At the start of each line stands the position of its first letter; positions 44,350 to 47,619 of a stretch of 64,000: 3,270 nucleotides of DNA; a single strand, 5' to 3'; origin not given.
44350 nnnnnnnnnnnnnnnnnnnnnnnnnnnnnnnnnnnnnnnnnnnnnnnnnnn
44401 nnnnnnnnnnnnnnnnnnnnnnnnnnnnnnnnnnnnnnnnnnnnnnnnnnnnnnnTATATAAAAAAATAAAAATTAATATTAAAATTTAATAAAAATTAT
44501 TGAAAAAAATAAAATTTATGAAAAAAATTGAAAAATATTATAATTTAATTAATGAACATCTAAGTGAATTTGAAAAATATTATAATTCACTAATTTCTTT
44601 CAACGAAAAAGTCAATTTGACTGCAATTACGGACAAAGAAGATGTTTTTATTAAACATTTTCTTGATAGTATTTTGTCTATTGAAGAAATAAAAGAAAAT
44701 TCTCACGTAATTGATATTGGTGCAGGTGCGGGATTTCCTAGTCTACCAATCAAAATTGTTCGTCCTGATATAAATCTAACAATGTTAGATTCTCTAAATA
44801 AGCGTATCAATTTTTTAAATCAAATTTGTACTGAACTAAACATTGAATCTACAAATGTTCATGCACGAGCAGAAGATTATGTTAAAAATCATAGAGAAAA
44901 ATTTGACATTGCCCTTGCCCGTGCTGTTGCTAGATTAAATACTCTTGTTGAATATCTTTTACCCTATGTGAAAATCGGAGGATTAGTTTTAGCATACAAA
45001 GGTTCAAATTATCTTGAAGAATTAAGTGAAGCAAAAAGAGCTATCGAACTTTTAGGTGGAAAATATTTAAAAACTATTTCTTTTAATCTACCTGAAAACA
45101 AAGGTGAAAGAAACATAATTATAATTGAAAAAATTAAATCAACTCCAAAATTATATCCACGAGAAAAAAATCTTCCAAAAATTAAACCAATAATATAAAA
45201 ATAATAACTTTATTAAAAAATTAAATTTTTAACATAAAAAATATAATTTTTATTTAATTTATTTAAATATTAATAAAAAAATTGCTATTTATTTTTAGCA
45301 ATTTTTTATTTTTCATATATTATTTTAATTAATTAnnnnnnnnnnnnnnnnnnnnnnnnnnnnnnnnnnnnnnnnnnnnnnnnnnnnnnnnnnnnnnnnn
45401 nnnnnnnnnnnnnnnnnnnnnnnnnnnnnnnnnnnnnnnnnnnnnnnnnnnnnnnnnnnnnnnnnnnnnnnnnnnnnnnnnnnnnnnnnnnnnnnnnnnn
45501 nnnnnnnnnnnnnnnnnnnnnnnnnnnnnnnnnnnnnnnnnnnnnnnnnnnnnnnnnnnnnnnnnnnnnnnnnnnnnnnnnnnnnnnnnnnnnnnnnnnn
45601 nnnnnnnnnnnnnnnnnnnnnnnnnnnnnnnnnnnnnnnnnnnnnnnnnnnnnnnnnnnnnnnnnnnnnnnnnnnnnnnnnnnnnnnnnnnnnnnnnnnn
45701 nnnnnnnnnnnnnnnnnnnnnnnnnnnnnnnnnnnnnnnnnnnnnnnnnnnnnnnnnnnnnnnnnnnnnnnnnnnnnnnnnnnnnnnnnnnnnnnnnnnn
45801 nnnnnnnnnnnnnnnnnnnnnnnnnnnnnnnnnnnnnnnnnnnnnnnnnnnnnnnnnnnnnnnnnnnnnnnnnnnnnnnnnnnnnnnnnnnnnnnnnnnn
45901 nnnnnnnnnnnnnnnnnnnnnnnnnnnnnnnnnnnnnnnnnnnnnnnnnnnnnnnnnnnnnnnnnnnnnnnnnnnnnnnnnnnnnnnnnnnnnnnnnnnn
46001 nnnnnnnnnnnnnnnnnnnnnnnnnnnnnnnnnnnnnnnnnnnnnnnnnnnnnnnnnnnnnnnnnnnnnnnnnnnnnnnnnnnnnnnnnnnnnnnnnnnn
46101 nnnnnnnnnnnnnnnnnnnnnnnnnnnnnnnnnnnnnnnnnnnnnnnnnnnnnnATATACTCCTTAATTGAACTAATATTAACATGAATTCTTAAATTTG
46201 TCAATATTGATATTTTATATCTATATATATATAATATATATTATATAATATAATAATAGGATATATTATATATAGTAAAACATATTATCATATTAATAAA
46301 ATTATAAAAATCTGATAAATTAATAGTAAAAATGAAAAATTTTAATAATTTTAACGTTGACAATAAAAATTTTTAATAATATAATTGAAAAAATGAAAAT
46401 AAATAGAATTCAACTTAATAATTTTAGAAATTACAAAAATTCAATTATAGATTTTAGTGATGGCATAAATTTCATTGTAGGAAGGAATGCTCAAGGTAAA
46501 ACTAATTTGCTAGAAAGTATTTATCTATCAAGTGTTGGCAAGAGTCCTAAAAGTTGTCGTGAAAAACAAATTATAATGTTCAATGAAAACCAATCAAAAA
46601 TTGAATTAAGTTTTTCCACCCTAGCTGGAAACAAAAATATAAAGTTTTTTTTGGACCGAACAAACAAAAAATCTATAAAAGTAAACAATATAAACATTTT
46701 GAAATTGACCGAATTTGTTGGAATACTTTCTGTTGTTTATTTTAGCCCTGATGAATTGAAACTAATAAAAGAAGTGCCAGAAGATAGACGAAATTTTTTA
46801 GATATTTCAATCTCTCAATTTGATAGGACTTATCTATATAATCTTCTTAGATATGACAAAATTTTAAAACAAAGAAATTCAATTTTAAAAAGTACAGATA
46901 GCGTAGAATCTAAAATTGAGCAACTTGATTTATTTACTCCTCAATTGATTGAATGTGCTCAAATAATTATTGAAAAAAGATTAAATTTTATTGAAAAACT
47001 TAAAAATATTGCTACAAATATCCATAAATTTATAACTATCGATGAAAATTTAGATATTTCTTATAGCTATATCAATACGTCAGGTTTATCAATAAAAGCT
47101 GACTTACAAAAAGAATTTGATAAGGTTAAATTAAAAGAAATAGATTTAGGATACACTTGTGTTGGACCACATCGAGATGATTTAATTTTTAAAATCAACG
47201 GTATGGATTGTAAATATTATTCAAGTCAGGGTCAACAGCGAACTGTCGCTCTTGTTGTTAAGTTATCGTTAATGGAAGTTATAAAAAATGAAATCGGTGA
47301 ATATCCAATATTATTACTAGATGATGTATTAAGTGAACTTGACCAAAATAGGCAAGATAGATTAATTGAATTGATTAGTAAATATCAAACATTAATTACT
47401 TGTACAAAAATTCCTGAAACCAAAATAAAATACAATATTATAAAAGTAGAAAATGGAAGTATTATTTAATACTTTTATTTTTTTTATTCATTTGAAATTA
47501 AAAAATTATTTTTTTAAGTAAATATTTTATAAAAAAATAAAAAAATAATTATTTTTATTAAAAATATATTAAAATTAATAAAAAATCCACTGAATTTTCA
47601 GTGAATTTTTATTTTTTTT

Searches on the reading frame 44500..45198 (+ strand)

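Call 8: search_protein_families(library=ncbifam, proteins=[window:44500-45198:+], max_evalue=0.00001)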
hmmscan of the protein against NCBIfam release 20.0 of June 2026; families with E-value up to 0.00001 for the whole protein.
window:44500-45198:+ (232 aa): 3 families
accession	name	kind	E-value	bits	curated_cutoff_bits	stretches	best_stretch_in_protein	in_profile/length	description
TIGR00138.1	rsmG_gidB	equivalog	1.1e-52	178.4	99.5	1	24-211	1-183/183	16S rRNA (guanine(527)-N(7))-methyltransferase RsmG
TIGR02469.1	CbiT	equivalog_domain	7.8e-07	29.4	78.3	1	58-164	11-119/124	precorrin-6Y C5,15-methyltransferase (decarboxylating) subunit CbiT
NF006138.0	PRK08287.1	equivalog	4.6e-06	26.6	210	1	62-183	27-145/189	decarboxylating cobalt-precorrin-6B (C(15))-methyltransferase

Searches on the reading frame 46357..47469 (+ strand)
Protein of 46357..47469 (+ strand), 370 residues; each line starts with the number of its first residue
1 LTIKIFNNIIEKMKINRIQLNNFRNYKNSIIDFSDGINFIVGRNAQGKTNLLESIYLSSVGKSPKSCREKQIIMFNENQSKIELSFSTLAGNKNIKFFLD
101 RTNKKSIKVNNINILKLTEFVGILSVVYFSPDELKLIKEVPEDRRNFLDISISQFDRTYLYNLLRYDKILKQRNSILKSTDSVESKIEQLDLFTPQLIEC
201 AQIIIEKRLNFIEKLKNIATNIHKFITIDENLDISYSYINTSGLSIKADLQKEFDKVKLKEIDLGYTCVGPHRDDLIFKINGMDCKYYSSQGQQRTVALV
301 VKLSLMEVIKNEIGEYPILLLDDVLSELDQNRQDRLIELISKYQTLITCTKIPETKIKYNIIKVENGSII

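Call 8: search_protein_families(library=ncbifam, proteins=[window:46357-47469:+], max_evalue=0.00001)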
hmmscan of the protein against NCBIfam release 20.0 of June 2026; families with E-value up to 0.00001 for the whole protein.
window:46357-47469:+ (370 aa): 10 families
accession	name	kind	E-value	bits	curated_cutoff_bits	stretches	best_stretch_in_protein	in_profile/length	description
TIGR00611.2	recf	equivalog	7.7e-105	350.8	172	1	15-350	1-339/339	DNA replication/repair protein RecF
NF010680.0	PRK14079.1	equivalog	9.8e-62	209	386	1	13-355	1-331/349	recombination protein F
NF045487.1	ASRP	equivalog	9.2e-14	50.9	300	2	31-194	10-155/593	archaea-specific SMC-related protein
NF003034.1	PRK03918.1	equivalog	1.6e-13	49.6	700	1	13-112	1-102/878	DNA double-strand break repair ATPase Rad50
NF002572.0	PRK02224.1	equivalog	8.1e-11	40.9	1087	1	13-96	1-84/888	DNA double-strand break repair ATPase Rad50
NF041035.1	Rad50_Halo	equivalog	4.1e-10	38.7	1000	1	13-92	1-80/883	DNA double-strand break repair ATPase Rad50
NF041034.1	Rad50_Sulf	equivalog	1.6e-08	32.9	1000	1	13-91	1-78/872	DNA double-strand break repair ATPase Rad50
NF041760.1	PtuA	equivalog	6.7e-08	31.9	500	1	11-105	48-150/524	retron Ec78 anti-phage system effector ATPase PtuA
NF002244.0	PRK01156.1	equivalog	9.9e-08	30.5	847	1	13-106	1-93/895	DNA double-strand break repair ATPase Rad50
NF053563.1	Rkd4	equivalog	1.8e-07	29.7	860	0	14-57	2-45/747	arcadin-4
